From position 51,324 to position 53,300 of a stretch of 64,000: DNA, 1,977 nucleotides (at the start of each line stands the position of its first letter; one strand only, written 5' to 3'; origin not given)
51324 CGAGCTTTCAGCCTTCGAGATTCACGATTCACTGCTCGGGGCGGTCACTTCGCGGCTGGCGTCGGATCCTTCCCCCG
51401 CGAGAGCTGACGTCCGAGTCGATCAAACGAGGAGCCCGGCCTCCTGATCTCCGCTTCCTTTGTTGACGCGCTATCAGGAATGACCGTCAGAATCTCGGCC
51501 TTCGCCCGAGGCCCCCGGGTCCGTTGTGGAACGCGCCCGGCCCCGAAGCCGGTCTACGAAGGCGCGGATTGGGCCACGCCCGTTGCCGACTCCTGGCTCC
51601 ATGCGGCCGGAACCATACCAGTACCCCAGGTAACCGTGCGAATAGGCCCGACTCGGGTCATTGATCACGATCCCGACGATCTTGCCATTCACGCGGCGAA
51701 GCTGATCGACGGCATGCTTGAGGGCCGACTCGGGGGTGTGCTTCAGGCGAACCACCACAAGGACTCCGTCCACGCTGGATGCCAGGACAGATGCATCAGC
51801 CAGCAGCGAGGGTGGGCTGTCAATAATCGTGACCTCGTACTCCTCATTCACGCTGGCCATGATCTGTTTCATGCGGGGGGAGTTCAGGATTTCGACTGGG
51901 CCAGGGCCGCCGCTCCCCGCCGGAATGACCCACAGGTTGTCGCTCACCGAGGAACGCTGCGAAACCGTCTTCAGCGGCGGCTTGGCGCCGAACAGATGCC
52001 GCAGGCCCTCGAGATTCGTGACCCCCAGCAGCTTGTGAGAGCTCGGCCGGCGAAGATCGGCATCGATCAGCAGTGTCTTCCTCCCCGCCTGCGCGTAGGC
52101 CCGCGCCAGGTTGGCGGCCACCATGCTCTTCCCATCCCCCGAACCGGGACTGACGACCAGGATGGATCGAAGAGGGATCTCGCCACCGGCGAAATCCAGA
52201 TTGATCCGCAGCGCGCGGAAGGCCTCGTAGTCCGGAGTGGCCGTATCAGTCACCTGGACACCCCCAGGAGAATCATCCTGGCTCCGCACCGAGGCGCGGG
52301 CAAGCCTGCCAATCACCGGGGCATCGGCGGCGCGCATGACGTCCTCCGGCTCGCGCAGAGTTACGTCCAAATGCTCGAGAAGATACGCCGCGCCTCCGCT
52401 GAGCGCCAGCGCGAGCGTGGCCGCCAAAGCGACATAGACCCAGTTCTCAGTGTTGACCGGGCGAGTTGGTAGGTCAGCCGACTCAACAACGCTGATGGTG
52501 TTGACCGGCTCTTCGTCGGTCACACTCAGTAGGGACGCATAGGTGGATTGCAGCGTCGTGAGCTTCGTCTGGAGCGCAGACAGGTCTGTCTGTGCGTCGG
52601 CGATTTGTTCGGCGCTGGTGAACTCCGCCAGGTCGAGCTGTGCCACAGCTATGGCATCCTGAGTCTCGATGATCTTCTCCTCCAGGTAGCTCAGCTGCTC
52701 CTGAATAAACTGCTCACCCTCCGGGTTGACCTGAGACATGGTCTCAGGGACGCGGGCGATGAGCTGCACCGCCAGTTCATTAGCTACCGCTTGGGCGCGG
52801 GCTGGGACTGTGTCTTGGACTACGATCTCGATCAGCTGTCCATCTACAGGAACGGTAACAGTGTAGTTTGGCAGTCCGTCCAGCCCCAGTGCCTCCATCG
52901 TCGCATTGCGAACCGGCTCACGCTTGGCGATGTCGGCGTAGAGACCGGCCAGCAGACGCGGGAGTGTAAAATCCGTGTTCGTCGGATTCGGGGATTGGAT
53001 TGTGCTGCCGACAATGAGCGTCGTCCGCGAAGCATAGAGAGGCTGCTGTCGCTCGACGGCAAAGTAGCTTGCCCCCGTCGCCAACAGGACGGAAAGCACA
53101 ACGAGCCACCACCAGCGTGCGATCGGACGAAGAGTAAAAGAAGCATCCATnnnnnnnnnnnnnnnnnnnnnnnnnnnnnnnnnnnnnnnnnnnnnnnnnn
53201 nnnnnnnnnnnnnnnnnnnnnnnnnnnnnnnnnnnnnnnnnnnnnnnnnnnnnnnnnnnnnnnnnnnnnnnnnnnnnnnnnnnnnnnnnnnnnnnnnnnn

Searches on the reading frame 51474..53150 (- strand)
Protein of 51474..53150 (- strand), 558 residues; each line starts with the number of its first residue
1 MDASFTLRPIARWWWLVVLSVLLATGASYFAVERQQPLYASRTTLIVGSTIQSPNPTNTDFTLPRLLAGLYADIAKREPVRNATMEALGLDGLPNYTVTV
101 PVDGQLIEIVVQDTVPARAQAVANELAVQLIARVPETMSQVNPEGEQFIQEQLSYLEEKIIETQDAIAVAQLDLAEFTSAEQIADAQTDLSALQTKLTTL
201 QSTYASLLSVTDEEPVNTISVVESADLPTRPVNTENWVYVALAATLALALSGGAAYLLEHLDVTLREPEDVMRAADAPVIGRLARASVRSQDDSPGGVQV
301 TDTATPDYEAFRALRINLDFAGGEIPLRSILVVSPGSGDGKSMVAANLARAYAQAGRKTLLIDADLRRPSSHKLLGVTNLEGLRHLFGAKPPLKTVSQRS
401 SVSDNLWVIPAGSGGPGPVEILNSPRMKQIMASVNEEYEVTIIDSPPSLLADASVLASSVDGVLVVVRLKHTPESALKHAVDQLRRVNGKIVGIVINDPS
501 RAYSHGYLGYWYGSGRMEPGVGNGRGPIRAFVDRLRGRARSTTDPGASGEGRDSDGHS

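Call 8: find_encoding_contigs(protein=window:51474-53150:-, flank=10000, max_places=10)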
Protein window:51474-53150:- (558 aa): 2 contigs read that carry it; 2 places shown.
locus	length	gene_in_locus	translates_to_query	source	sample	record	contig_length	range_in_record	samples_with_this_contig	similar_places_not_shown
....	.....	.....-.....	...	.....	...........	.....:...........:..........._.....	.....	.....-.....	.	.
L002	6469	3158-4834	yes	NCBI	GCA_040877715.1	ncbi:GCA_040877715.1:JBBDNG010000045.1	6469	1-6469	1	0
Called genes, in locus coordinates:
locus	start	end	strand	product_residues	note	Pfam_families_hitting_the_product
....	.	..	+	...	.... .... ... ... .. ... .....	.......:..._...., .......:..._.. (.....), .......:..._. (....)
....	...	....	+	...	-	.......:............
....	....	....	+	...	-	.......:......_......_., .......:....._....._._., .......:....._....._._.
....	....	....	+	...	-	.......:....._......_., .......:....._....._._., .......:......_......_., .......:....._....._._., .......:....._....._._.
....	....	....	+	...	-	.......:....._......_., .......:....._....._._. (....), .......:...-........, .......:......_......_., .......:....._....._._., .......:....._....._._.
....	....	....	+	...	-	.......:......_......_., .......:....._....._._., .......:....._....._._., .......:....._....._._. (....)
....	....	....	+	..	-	-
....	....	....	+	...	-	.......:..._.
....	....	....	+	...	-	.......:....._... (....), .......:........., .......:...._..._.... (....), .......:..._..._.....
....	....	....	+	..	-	-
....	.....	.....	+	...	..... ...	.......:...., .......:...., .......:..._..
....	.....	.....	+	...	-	?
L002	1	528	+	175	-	?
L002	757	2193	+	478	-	PF04932:Wzy_C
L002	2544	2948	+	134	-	PF01073:3Beta_HSD (weak), PF01370:Epimerase, PF04321:RmlD_sub_bind (weak), PF16363:GDP_Man_Dehyd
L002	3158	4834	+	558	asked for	PF01656:CbiA, PF10609:ParA, PF13614:AAA_31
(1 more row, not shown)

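Call 10: find_related_loci(query=window:51474-53150:-, collection=genome_contigs, flank=10000)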
Query window:51474-53150:- (558 aa) in genome_contigs; peptide patterns used: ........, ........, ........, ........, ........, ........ (x = any residue, [..] = any of these).
162 stretches matched a pattern; 1 encode a relative of the query (tblastn E <= 1e-3); 1 distinct loci.
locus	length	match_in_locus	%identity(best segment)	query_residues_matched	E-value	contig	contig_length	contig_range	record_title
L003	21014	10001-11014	32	180-497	5e-40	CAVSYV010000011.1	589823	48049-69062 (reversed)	MAG: uncultured Acidobacteriaceae bacterium isolate MFD04434.bin.2.73 genome assembly, contig: contig_22826, whole genom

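Call 18: search_protein_families(library=pfam, proteins=[window:51474-53150:-], max_evalue=0.0001)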
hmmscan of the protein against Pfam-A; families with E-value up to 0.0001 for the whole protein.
window:51474-53150:- (558 aa): 3 families
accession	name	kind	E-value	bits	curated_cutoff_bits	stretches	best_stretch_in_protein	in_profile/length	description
PF01656.29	CbiA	-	1.3e-10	41.8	25.4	1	330-465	1-54/125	CobQ/CobB/MinD/ParA nucleotide binding domain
PF13614.12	AAA_31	-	3.4e-10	40.6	27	1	336-487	10-167/177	AAA domain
PF10609.15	ParA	-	1.4e-09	38.2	27.1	1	329-497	5-173/246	NUBPL iron-transfer P-loop NTPase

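Call 23: find_homologous_proteins(query=window:51474-53150:-, max_evalue=1e-30)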
Query window:51474-53150:- (558 aa): 438 proteins with E <= 1e-30 among 8000 candidates; the best 120 are listed.
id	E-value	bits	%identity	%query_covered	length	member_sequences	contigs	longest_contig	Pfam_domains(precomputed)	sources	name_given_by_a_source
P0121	0.0e+0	1013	86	99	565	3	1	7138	PF10609.16,PF01656.30,PF13614.13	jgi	jgi:capsular exopolysaccharide synthesis family protein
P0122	4.3e-293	991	86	98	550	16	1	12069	PF10609.16,PF01656.30,PF13614.13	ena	-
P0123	6.2e-292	987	86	96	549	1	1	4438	PF10609.16,PF01656.30,PF13614.13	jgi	jgi:non-specific protein-tyrosine kinase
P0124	5.5e-249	846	73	98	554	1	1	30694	PF02706.21,PF10609.16,PF01656.30,PF13614.13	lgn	-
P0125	5.9e-179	614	56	96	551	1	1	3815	PF10609.16,PF01656.30,PF13614.13,PF09140.18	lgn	-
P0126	7.4e-168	578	51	97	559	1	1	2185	PF10609.16,PF01656.30,PF13614.13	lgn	-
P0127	2.8e-166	573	52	98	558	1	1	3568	PF10609.16,PF01656.30,PF13614.13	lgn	-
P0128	8.8e-165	568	50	97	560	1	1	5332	PF10609.16,PF01656.30,PF13614.13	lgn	-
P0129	2.9e-164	566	52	96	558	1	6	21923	PF10609.16,PF01656.30,PF13614.13,PF09140.18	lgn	-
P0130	1.3e-156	541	52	90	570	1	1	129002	PF10609.16,PF01656.30,PF13614.13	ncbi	-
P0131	6.8e-143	495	48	96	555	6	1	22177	PF10609.16,PF01656.30,PF13614.13,PF09140.18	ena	-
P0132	4.9e-140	486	49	96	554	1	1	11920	PF10609.16,PF01656.30,PF13614.13,PF09140.18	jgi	jgi:polysaccharide biosynthesis transport protein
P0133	7.0e-135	469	46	99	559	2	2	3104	PF10609.16,PF01656.30,PF13614.13,PF09140.18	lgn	-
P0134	7.8e-127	443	44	85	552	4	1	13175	PF02706.21,PF10609.16,PF01656.30,PF13614.13,PF13807.12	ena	-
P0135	1.5e-125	438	45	92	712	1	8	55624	PF10609.16,PF01656.30,PF00498.32,PF13614.13,PF16697.11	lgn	-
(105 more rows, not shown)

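Call 24: find_encoding_contigs(protein=P0122, flank=10000, max_places=4)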
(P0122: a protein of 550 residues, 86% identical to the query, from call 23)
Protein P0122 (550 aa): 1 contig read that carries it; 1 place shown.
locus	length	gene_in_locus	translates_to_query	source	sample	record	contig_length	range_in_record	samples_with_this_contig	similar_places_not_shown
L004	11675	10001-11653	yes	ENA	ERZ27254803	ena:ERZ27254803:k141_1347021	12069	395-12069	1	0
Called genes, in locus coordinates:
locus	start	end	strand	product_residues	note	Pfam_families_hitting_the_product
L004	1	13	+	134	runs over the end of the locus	?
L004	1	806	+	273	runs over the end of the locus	PF13489:Methyltransf_23, PF01209:Ubie_methyltran (weak), PF13847:Methyltransf_31, PF08241:Methyltransf_11, PF08242:Methyltransf_12, PF13649:Methyltransf_25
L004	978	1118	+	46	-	-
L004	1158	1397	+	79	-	-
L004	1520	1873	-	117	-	-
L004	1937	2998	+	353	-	PF00561:Abhydrolase_1 (weak), PF12146:Hydrolase_4 (weak), PF12697:Abhydrolase_6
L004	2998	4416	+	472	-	PF13231:PMT_2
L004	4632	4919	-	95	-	-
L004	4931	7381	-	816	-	PF16586:DUF5060, PF12904:Collagen_bind_2 (weak)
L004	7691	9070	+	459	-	PF13204:Apiosidase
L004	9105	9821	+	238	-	-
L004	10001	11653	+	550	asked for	PF10609:ParA, PF13614:AAA_31, PF01656:CbiA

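Call 25: find_encoding_contigs(protein=P0121, flank=10000, max_places=4)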
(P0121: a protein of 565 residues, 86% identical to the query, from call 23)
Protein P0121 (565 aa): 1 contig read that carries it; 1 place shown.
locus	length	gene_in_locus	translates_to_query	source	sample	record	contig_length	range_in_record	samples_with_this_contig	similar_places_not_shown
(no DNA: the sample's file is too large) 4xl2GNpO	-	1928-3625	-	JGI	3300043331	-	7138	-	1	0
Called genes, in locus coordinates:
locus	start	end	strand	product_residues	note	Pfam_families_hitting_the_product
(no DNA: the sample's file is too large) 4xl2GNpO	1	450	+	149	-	?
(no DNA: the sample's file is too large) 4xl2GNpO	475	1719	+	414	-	PF13580:SIS_2, PF01380:SIS (weak), PF01590:GAF, PF13185:GAF_2, PF13492:GAF_3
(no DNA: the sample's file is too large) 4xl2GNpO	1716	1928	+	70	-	-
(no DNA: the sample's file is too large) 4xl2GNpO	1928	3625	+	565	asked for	PF01656:CbiA (weak), PF10609:ParA (weak), PF13614:AAA_31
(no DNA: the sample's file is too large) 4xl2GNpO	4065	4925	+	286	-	-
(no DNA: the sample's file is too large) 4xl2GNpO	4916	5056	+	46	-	-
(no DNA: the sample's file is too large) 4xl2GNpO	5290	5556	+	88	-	-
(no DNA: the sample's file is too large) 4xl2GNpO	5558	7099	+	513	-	PF00501:AMP-binding, PF13193:AMP-binding_C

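Call 26: find_encoding_contigs(protein=P0124, flank=10000, max_places=4)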
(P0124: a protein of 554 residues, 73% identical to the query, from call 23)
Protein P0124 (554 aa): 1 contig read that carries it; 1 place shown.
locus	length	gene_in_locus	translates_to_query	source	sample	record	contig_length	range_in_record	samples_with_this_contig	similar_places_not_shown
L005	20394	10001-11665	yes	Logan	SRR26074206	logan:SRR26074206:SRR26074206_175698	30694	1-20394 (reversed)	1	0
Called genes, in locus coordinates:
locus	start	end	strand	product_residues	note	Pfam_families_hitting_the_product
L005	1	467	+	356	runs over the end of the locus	PF03706:LPG_synthase_TM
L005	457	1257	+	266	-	PF05401:NodS, PF13489:Methyltransf_23, PF01209:Ubie_methyltran (weak), PF05175:MTS (faint), PF08241:Methyltransf_11, PF08242:Methyltransf_12, PF13649:Methyltransf_25, PF13847:Methyltransf_31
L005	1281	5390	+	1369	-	PF16586:DUF5060, PF12904:Collagen_bind_2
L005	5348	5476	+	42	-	-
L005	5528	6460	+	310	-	PF00561:Abhydrolase_1, PF12146:Hydrolase_4, PF12697:Abhydrolase_6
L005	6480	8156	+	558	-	PF16586:DUF5060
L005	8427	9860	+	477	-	PF02366:PMT (weak), PF13231:PMT_2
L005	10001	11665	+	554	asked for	PF02706:Wzz (weak), PF10609:ParA, PF13614:AAA_31, PF01656:CbiA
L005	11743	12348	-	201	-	PF00702:Hydrolase, PF08645:PNK3P (weak), PF13419:HAD_2 (weak), PF13242:Hydrolase_like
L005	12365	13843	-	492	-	-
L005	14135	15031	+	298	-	-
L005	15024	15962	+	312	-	PF03372:Exo_endo_phos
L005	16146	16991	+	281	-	-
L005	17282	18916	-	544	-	PF13204:Apiosidase (weak), PF00404:Dockerin_1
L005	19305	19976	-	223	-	PF00072:Response_reg, PF08281:Sigma70_r4_2 (faint), PF00196:GerE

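Call 27: find_encoding_contigs(protein=P0123, flank=10000, max_places=4)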
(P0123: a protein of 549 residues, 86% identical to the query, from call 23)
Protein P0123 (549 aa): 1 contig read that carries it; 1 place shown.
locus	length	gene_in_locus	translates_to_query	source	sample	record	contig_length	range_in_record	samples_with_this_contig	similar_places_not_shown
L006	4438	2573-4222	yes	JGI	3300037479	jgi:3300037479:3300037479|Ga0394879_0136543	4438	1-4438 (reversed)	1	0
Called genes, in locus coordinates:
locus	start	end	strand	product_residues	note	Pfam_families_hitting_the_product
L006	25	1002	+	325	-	PF00288:GHMP_kinases_N, PF08544:GHMP_kinases_C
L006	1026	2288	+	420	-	PF13580:SIS_2, PF01380:SIS, PF01590:GAF, PF13185:GAF_2, PF13492:GAF_3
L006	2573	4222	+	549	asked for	PF01656:CbiA, PF10609:ParA, PF13614:AAA_31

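Call 33: find_related_loci(query=L006:25-999:+, collection=metagenome_contigs, flank=10000)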
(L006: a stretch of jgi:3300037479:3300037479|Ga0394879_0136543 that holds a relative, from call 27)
Query L006:25-999:+ (325 aa) in metagenome_contigs; peptide patterns used: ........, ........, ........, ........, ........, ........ (x = any residue, [..] = any of these).
600 stretches matched a pattern (row limit reached: there are more); 439 encode a relative of the query (tblastn E <= 1e-3); the best 80 are kept; 80 distinct loci.
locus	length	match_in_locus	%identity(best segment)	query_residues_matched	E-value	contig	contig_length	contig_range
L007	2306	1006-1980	84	1-325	0e+0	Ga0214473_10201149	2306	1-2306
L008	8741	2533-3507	82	1-325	1e-161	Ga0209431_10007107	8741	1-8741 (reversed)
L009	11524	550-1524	82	1-325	6e-161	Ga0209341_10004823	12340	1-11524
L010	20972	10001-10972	72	1-325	8e-146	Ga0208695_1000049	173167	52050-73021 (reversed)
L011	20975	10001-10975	72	1-325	1e-144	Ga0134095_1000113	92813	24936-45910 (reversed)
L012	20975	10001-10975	72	1-325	1e-144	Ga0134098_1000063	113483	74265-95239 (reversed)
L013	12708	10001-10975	72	1-325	1e-144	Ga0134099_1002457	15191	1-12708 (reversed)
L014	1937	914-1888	67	1-325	4e-153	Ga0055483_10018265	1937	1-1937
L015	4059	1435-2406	70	1-325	7e-144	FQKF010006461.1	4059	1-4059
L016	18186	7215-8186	65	1-325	6e-138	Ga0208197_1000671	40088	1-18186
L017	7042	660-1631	69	1-325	2e-136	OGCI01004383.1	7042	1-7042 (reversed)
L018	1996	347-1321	66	1-325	6e-144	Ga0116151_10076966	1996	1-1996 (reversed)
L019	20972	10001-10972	66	1-325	4e-133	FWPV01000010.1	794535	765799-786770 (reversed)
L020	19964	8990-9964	71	1-325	2e-132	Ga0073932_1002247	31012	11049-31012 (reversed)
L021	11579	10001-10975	70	1-325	5e-132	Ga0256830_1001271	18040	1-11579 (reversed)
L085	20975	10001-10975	83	1-325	5e-162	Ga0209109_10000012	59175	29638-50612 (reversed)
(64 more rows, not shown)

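Call 43: find_homologous_proteins(query=L006:1026-2285:+, max_evalue=1e-60)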
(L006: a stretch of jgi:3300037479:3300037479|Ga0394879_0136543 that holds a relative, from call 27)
Query L006:1026-2285:+ (420 aa): 616 proteins with E <= 1e-60 among 8000 candidates; the best 120 are listed.
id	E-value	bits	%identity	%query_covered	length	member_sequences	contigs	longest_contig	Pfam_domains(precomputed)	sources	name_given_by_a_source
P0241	2.2e-229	780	88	99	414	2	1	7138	PF01380.28,PF13185.13,PF13580.12,PF01590.33,PF13492.13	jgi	jgi:D-sedoheptulose 7-phosphate isomerase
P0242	4.4e-180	617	77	90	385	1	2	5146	PF01380.28,PF13185.13,PF13580.12,PF01590.33,PF13492.13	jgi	jgi:D-sedoheptulose 7-phosphate isomerase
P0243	2.4e-176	605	76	90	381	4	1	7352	PF01380.28,PF13185.13,PF13580.12,PF01590.33,PF13492.13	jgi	jgi:D-sedoheptulose 7-phosphate isomerase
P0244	2.3e-156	539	63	99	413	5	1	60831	PF01380.28,PF13185.13,PF13580.12,PF01590.33,PF13492.13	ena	-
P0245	6.8e-151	521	66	90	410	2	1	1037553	PF01380.28,PF13185.13,PF13580.12,PF01590.33,PF13492.13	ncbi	ncbi:MAG: GAF domain-containing protein [Anaerolineales bacterium]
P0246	2.7e-150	519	63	92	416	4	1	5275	PF01380.28,PF13185.13,PF13580.12,PF01590.33,PF13492.13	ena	-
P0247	1.8e-149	516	63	92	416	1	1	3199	PF01380.28,PF13185.13,PF13580.12,PF01590.33,PF13492.13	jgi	jgi:D-sedoheptulose 7-phosphate isomerase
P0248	2.4e-149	516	61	100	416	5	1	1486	PF01380.28,PF13185.13,PF13580.12,PF01590.33,PF13492.13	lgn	-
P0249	7.2e-147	508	63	92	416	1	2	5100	PF01380.28,PF13185.13,PF13580.12,PF01590.33,PF13492.13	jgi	jgi:D-sedoheptulose 7-phosphate isomerase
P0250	1.2e-146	507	62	92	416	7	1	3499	PF01380.28,PF13185.13,PF13580.12,PF01590.33,PF13492.13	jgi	jgi:D-sedoheptulose 7-phosphate isomerase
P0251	4.3e-143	495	62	93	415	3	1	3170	PF01380.28,PF13185.13,PF13580.12,PF01590.33,PF13492.13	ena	-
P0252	1.4e-124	434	57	91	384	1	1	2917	PF01380.28,PF13185.13,PF13580.12,PF01590.33,PF13492.13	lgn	-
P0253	4.7e-120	419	55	92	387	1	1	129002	PF01380.28,PF13185.13,PF13580.12,PF01590.33,PF13492.13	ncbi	-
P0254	1.6e-119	418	54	89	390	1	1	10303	PF01380.28,PF13185.13,PF13580.12,PF01590.33,PF13492.13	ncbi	-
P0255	2.1e-119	417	54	89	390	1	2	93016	PF01380.28,PF13185.13,PF13580.12,PF01590.33,PF13492.13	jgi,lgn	jgi:D-sedoheptulose 7-phosphate isomerase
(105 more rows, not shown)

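Call 44: find_encoding_contigs(protein=P0243, flank=10000, max_places=4)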
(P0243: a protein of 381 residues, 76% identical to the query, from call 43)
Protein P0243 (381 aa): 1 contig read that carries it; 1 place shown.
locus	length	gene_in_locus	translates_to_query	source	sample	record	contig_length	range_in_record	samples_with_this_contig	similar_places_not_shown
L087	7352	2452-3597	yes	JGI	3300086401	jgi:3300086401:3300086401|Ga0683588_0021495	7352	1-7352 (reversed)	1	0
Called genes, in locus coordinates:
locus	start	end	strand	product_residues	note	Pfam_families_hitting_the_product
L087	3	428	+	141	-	?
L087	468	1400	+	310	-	PF01073:3Beta_HSD, PF01370:Epimerase, PF02719:Polysacc_synt_2, PF04321:RmlD_sub_bind, PF05368:NmrA (faint), PF07993:NAD_binding_4 (faint), PF13460:NAD_binding_10, PF16363:GDP_Man_Dehyd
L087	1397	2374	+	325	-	PF00288:GHMP_kinases_N, PF08544:GHMP_kinases_C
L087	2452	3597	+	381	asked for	PF13580:SIS_2, PF01380:SIS, PF01590:GAF, PF13185:GAF_2, PF13492:GAF_3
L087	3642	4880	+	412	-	PF13439:Glyco_transf_4, PF13579:Glyco_trans_4_4, PF00534:Glycos_transf_1, PF13692:Glyco_trans_1_4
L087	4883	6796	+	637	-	PF13522:GATase_6, PF13537:GATase_7, PF00733:Asn_synthase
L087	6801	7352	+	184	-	?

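Call 45: find_encoding_contigs(protein=P0242, flank=10000, max_places=4)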
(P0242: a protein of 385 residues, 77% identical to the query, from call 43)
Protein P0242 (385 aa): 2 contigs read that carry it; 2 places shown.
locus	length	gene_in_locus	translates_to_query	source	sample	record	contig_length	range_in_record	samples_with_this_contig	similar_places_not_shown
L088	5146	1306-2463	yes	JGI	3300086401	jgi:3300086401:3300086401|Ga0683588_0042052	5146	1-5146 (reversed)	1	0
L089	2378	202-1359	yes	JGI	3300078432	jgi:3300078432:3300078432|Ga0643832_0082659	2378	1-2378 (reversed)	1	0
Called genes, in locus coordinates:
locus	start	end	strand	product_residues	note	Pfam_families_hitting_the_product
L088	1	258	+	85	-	?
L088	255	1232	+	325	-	PF00288:GHMP_kinases_N, PF08544:GHMP_kinases_C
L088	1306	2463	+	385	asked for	PF13580:SIS_2, PF01380:SIS (weak), PF01590:GAF, PF13185:GAF_2, PF13492:GAF_3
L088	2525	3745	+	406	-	PF13439:Glyco_transf_4, PF13579:Glyco_trans_4_4, PF00534:Glycos_transf_1, PF13692:Glyco_trans_1_4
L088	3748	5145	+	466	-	?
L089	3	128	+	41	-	?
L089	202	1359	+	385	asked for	PF13580:SIS_2, PF01380:SIS (weak), PF01590:GAF, PF13185:GAF_2, PF13492:GAF_3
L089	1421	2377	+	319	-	?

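Call 56: search_protein_families(library=pfam, proteins=[L085:12272-13483:+, L085:3967-5505:+, L085:3461-3883:+, L087:3-428:+], max_evalue=0.01)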
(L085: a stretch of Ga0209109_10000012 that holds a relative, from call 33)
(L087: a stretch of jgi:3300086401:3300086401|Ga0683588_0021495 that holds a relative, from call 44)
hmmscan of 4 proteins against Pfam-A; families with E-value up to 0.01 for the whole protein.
L085:12272-13483:+ (404 aa): 5 families
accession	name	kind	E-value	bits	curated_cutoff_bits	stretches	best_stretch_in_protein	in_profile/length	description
PF13692.12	Glyco_trans_1_4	-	1.1e-19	71.6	27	1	214-352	4-141/142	Glycosyl transferases group 1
PF00534.26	Glycos_transf_1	-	7.1e-18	65.2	26.4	1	209-365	13-170/172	Glycosyl transferases group 1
PF13439.12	Glyco_transf_4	-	1.4e-16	61.4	28.5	1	16-172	3-152/170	Glycosyltransferase Family 4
PF13579.12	Glyco_trans_4_4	-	6.9e-15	56.2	29.7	1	20-173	6-146/158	Glycosyl transferase 4-like domain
PF13524.12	Glyco_trans_1_2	-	3.1e-05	24.4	25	1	270-375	28-136/144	Glycosyl transferase-like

L085:3967-5505:+ (512 aa): 3 families
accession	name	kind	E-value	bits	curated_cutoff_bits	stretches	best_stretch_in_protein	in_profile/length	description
PF13088.12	BNR_2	-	1.1e-09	38.5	31.4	1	34-212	31-206/277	BNR repeat-like domain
PF15892.11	BNR_4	-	0.00013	21.9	27.3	0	157-205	229-265/272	BNR repeat-containing family member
PF02012.26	BNR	-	0.0034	17.6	27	0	256-265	2-11/12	BNR/Asp-box repeat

L085:3461-3883:+ (140 aa): 0 families

L087:3-428:+ (141 aa): 1 family
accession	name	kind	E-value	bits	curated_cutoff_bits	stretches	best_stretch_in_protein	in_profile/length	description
PF02397.22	Bac_transf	-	2.6e-45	154.6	27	1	1-136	54-179/179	Bacterial sugar transferase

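Call 67: find_encoding_contigs(protein=P0130, flank=10000, max_places=2)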
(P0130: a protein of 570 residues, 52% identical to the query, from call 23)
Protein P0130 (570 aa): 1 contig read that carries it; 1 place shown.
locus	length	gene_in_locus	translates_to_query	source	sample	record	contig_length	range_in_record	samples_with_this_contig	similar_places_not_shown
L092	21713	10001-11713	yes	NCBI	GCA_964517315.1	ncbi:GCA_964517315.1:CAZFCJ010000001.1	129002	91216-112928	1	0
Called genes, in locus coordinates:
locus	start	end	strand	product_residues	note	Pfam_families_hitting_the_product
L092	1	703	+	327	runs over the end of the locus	PF01073:3Beta_HSD, PF01370:Epimerase, PF04321:RmlD_sub_bind, PF13460:NAD_binding_10, PF16363:GDP_Man_Dehyd, PF07993:NAD_binding_4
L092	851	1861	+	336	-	-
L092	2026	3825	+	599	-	PF02543:Carbam_trans_N, PF00814:TsaD (weak), PF22521:HypF_C_2 (faint), PF16861:Carbam_trans_C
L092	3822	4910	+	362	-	PF03706:LPG_synthase_TM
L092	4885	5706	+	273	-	PF01135:PCMT (weak), PF01209:Ubie_methyltran (weak), PF13489:Methyltransf_23, PF02353:CMAS (weak), PF08241:Methyltransf_11, PF08242:Methyltransf_12, PF13649:Methyltransf_25, PF13847:Methyltransf_31, +1 more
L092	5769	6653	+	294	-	PF12146:Hydrolase_4, PF00561:Abhydrolase_1, PF12697:Abhydrolase_6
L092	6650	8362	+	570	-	PF16586:DUF5060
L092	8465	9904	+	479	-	PF13231:PMT_2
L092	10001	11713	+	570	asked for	PF10609:ParA (weak), PF01656:CbiA, PF13614:AAA_31 (weak)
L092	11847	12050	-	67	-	-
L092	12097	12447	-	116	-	-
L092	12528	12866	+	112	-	-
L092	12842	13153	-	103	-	-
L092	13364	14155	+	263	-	-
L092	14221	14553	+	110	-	-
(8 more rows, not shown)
